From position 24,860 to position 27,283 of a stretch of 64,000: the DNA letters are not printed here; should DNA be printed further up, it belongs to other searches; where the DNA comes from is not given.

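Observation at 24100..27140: AT-rich insertion between accD and folC carrying a lone tandem-AAA+ ATPase: a candidate defence or stress islet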

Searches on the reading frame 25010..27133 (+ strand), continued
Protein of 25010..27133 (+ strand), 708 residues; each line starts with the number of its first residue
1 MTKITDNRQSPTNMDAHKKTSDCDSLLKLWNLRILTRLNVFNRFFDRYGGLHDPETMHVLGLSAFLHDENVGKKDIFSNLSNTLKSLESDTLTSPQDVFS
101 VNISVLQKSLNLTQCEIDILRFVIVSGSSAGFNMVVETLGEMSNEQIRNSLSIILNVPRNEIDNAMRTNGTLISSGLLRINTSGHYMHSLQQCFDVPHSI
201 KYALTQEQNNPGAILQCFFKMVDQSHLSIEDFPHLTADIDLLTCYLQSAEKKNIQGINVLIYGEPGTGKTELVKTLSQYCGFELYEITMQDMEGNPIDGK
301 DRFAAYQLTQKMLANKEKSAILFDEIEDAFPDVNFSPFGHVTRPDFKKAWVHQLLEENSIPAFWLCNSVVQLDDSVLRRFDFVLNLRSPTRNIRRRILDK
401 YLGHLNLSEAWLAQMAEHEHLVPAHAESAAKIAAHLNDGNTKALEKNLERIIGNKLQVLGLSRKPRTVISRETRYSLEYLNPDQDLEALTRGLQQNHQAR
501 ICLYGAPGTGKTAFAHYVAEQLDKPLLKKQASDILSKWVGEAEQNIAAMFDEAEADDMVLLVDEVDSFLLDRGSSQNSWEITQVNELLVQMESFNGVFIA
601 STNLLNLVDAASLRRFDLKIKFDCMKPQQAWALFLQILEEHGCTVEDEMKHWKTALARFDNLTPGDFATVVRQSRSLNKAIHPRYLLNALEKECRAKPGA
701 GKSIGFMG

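Call 74: search_dna_similar(query=window:25010-27133:+, collection=plasmids, mode=protein, max_evalue=1e-20, max_rows=25)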
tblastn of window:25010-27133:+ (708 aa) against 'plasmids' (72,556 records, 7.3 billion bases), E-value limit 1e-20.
Records with a match: 21; places in all: 22; records where one place covers at least 80% of the query: 16.
Best place of each record, by identity: <60% 21.
By first word of the organism name: Ralstonia 3; Variovorax 3; Sphaerotilus 1; Rhodoferax 1; Methylomonas 1; Pseudomonas 1; Pantoea 1; Diaphorobacter 1; Fuscovulum 1; Leisingera 1; and 7 more.
By predicted mobility (MOB-suite, as given by PLSDB): non-mobilizable 16; mobilizable 3; conjugative 2.
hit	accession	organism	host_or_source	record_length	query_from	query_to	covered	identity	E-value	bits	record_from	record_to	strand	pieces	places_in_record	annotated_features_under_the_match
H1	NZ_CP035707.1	Sphaerotilus sulfidivorans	cell culture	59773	26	708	96%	36.8%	6e-121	405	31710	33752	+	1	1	ATP-binding protein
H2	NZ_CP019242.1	Rhodoferax antarcticus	Whole organism,environment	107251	18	707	97%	36.0%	4e-116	392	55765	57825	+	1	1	ATP-binding protein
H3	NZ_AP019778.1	Methylomonas koyamae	-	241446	22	707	97%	35.9%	2e-117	395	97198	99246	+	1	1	ATP-binding protein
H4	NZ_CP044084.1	Pseudomonas luteola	Homo sapiens,clinical isolate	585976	4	675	95%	35.1%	1e-98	341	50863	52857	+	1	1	ATP-binding protein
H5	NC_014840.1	Pantoea sp. At-9b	-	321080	12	707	98%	32.4%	2e-94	328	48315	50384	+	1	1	ATP-binding protein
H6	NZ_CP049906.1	Diaphorobacter sp. HDW4B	single bacterial strain,Hydrophilus ...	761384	44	707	94%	33.7%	2e-102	352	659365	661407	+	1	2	ATP-binding protein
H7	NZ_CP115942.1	Ralstonia syzygii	Musa sp.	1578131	74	707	90%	34.1%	2e-103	355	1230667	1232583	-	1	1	none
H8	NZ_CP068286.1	Ralstonia syzygii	Musa balbisiana cultivar Kepok,banana ...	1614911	74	707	90%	34.1%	2e-103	355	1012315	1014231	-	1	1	record has no annotation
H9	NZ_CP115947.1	Ralstonia solanacearum MolK2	Musa sp.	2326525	74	707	90%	33.8%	3e-100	345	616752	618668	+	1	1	record has no annotation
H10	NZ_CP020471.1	Fuscovulum blasticum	cell culture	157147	97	706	86%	33.4%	7e-81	289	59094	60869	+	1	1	AAA family ATPase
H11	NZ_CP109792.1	Leisingera thetidis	-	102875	97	706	86%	33.4%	8e-81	288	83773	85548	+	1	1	AAA family ATPase | hypothetical protein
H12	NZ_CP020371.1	Candidatus Thiodictyon syntrophicum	meromictic lake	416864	105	697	84%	33.4%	2e-80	287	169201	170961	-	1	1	AAA family ATPase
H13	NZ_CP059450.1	Azospirillum brasilense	Prokaryotes,soil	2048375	95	707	87%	31.9%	9e-82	291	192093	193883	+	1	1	none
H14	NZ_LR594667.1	Variovorax sp. SRS16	linuron-contaminated soil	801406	99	703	85%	30.4%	1e-56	217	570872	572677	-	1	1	AAA family ATPase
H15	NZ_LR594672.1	Variovorax sp. PBL-E5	linuron-contaminated soil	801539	99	703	85%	30.4%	1e-56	217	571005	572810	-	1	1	AAA family ATPase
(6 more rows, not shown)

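Call 75: search_dna_similar(query=window:25010-27133:+, collection=phages, mode=protein, max_evalue=1e-10, max_rows=15)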
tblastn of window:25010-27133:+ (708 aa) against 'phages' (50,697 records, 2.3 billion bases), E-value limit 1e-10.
Records with a match: 11; places in all: 11; records where one place covers at least 80% of the query: 1.
Best place of each record, by identity: <60% 11.
By first word of the organism name: Paenibacillus 4; Bacteriophage 3; Acidianus 2; Moraxella 1; Escherichia 1.
By host as written in the record: - 3; Paenibacillus larvae 2; Paenibacillus larvae 2006 2; Acidianus sp. CHAS 2; Moraxella catarrhalis 1; Escherichia coli 1.
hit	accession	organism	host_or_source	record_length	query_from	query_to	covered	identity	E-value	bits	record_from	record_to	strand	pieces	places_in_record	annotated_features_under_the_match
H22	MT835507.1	Bacteriophage sp.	human fecal samples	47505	7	707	99%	33.3%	1e-106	363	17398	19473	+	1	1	record has no annotation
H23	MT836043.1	Bacteriophage sp.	human fecal samples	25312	496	670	25%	30.3%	7e-14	82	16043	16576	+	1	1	record has no annotation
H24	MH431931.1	Paenibacillus phage Yyerffej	Paenibacillus larvae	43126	501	670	24%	29.9%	2e-11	74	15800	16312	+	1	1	AAA domain ATPase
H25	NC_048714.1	Paenibacillus phage Yyerffej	Paenibacillus larvae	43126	501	670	24%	29.9%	2e-11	74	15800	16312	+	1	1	AAA family ATPase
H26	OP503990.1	Paenibacillus phage Dash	Paenibacillus larvae 2006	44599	501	670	24%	29.9%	2e-11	74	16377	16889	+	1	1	RecA-like protease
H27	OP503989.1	Paenibacillus phage Callan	Paenibacillus larvae 2006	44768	501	670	24%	29.9%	2e-11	74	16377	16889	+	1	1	RecA-like protease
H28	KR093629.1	Moraxella phage Mcat5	Moraxella catarrhalis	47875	501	634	19%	37.0%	3e-12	76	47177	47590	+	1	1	hypothetical protein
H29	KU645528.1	Acidianus tailed spindle virus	Acidianus sp. CHAS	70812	501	617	17%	39.2%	6e-11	72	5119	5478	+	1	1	AAA+ ATPase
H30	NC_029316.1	Acidianus tailed spindle virus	Acidianus sp. CHAS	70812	501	617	17%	39.2%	6e-11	72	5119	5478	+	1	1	AAA+ ATPase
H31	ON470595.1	Escherichia phage vB_EcoS-683R6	Escherichia coli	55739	499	620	17%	36.8%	1e-11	75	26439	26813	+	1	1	cell division protein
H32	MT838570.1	Bacteriophage sp.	human fecal samples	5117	500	623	18%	35.4%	9e-11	71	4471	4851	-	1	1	record has no annotation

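Call 76: get_annotated_region(hit=H1, flank=6000)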
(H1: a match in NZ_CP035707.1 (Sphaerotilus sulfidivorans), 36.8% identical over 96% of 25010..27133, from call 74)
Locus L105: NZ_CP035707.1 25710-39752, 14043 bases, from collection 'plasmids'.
description: Sphaerotilus sulfidivorans strain D-507 plasmid pSna507_unt13, complete sequence
organism: Sphaerotilus sulfidivorans (NCBI taxid 639200)
taxonomy: Bacteria; Pseudomonadota; Betaproteobacteria; Burkholderiales; Sphaerotilaceae; Sphaerotilus; Sphaerotilus sulfidivorans
host: -; source: cell culture; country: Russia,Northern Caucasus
typing (MOB-suite, as given by PLSDB): non-mobilizable
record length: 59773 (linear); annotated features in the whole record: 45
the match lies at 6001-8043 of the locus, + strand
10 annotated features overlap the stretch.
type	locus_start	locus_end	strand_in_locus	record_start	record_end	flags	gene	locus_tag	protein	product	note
CDS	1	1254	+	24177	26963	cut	pglZ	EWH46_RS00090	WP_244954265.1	BREX-2 system phosphatase PglZ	-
CDS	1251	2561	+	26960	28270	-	brxD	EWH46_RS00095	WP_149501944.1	BREX system ATP-binding protein BrxD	-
CDS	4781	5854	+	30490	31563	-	-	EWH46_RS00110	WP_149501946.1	WYL domain-containing protein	-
CDS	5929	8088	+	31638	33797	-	-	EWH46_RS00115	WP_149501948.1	ATP-binding protein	-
CDS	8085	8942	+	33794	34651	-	-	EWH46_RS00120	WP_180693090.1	Sir2 family NAD-dependent protein deacetylase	-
CDS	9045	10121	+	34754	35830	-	-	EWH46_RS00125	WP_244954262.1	DUF4804 domain-containing protein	-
CDS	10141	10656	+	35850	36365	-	-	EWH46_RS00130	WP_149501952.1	dual specificity protein phosphatase family protein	-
CDS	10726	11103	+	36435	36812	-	-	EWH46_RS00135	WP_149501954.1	hypothetical protein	-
CDS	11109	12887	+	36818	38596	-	-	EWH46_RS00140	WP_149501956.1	hypothetical protein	-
CDS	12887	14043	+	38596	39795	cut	-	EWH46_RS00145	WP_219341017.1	MoxR family ATPase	-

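Call 77: get_annotated_region(hit=H3, flank=6000)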
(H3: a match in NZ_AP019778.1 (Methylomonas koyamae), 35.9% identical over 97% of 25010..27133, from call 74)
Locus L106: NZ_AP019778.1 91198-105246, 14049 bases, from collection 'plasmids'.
description: Methylomonas koyamae strain Fw12E-Y plasmid pFW12EY, complete sequence
organism: Methylomonas koyamae (NCBI taxid 702114)
taxonomy: Bacteria; Pseudomonadota; Gammaproteobacteria; Methylococcales; Methylococcaceae; Methylomonas; Methylomonas koyamae
host: -; source: -; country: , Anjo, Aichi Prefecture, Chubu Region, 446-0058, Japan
typing (MOB-suite, as given by PLSDB): mobilizable; relaxase MOBH
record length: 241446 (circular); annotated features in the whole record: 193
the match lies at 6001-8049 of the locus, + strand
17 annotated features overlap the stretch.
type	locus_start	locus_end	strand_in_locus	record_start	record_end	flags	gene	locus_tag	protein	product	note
CDS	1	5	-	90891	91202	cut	traA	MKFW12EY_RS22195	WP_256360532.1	TraA family conjugative transfer protein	-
CDS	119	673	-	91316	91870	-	-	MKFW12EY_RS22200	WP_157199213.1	TraV family lipoprotein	-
CDS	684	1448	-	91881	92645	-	-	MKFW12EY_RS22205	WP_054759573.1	DsbC family protein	-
CDS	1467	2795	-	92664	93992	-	-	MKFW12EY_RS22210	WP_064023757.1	TraB/VirB10 family protein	-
CDS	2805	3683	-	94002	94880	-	-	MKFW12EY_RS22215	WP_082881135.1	type-F conjugative transfer system secretin TraK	-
CDS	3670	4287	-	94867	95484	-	-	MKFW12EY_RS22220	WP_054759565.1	TraE/TraK family type IV conjugative transfer system protein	-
CDS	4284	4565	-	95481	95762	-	traL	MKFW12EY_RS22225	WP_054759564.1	type IV conjugative transfer system protein TraL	-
CDS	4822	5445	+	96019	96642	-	-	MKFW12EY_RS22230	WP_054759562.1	hypothetical protein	-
CDS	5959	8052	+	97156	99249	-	-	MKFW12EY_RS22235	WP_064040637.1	ATP-binding protein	-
CDS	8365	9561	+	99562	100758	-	-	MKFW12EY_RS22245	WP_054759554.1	RtcB family protein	GO:0006396 - RNA processing [Evidence IEA]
CDS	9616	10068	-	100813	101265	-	-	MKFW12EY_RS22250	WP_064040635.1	hypothetical protein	-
CDS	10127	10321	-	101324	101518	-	-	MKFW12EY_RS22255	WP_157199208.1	hypothetical protein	-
CDS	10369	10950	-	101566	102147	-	-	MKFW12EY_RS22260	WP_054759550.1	hypothetical protein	-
CDS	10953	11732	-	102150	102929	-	-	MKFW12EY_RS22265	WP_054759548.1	PD-(D/E)XK nuclease family protein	-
CDS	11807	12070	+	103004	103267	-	-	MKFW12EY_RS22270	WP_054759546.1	helix-turn-helix transcriptional regulator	-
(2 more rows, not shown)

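Call 78: get_annotated_region(hit=H5, flank=6000)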
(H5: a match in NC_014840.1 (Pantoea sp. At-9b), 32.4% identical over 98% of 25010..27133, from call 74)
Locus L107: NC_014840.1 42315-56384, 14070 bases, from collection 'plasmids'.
description: Pantoea sp. At-9b plasmid pPAT9B03, complete sequence
organism: Pantoea sp. At-9b (NCBI taxid 592316)
taxonomy: Bacteria; Pseudomonadota; Gammaproteobacteria; Enterobacterales; Erwiniaceae; Pantoea; Pantoea sp. At-9b
host: -; source: -; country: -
typing (MOB-suite, as given by PLSDB): non-mobilizable
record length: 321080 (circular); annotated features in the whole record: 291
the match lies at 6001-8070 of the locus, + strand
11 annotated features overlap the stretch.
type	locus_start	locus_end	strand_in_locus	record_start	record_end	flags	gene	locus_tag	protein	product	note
CDS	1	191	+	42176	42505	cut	-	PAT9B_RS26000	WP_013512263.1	YciI family protein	-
CDS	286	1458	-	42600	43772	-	-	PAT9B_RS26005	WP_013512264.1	ATP-binding protein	-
CDS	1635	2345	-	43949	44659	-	-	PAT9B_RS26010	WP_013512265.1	helix-turn-helix transcriptional regulator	-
CDS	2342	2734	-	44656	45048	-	-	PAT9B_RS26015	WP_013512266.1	amino acid-binding protein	-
CDS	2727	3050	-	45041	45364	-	-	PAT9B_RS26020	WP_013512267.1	antibiotic biosynthesis monooxygenase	-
CDS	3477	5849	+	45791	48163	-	-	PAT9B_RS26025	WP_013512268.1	membrane-bound PQQ-dependent dehydrogenase, glucose/quinate/shikimate family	-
CDS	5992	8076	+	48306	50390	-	-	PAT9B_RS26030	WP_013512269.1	ATP-binding protein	-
CDS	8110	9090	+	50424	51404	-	-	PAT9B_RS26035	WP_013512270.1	WYL domain-containing protein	-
CDS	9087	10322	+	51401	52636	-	-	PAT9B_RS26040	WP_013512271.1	hypothetical protein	-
CDS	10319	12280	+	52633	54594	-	-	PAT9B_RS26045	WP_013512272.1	hypothetical protein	-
CDS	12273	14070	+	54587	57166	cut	-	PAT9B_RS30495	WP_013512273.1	SNF2-related protein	-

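Call 89: get_annotated_region(hit=H22, flank=9000)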
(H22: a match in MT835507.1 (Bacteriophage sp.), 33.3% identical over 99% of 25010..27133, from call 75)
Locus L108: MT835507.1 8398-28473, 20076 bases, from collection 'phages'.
description: UNVERIFIED: Bacteriophage sp. clone scaffold_64 genomic sequence.
organism: Bacteriophage sp. (NCBI taxid 38018)
taxonomy: Viruses
host: -; source: human fecal samples; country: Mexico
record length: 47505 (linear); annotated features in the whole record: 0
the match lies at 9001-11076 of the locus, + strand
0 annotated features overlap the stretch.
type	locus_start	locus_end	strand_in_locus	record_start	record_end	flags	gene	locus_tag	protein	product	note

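Call 90: get_annotated_region(hit=H2, flank=6000)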
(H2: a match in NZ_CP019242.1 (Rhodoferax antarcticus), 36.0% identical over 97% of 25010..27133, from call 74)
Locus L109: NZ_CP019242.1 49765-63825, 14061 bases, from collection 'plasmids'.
description: Rhodoferax antarcticus strain DSMZ24876 plasmid unnamed2
organism: Rhodoferax antarcticus (NCBI taxid 81479)
taxonomy: Bacteria; Pseudomonadota; Betaproteobacteria; Burkholderiales; Comamonadaceae; Rhodoferax; Rhodoferax antarcticus
host: -; source: Whole organism,environment; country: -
typing (MOB-suite, as given by PLSDB): mobilizable; relaxase MOBP
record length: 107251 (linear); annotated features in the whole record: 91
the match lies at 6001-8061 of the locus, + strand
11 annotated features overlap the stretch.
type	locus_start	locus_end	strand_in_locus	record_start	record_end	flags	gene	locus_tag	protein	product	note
CDS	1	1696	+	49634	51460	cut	-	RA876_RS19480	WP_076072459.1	DUF2357 domain-containing protein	-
CDS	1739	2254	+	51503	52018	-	-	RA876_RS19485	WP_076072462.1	hypothetical protein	-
CDS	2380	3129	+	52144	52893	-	-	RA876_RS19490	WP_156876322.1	hypothetical protein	-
CDS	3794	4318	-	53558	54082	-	-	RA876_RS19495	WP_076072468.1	macro domain-containing protein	-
CDS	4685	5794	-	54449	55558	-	-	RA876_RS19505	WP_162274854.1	hypothetical protein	-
CDS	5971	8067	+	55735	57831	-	-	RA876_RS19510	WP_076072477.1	ATP-binding protein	-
CDS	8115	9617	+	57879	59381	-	-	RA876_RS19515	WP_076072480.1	DUF2779 domain-containing protein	-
CDS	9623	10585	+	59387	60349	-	-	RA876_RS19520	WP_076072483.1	WYL domain-containing protein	-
CDS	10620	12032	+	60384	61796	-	-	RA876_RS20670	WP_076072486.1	hypothetical protein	-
CDS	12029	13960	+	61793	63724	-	-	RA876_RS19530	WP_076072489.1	phospholipase D-like domain-containing protein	-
CDS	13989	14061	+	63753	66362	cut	-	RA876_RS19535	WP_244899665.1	DEAD/DEAH box helicase family protein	-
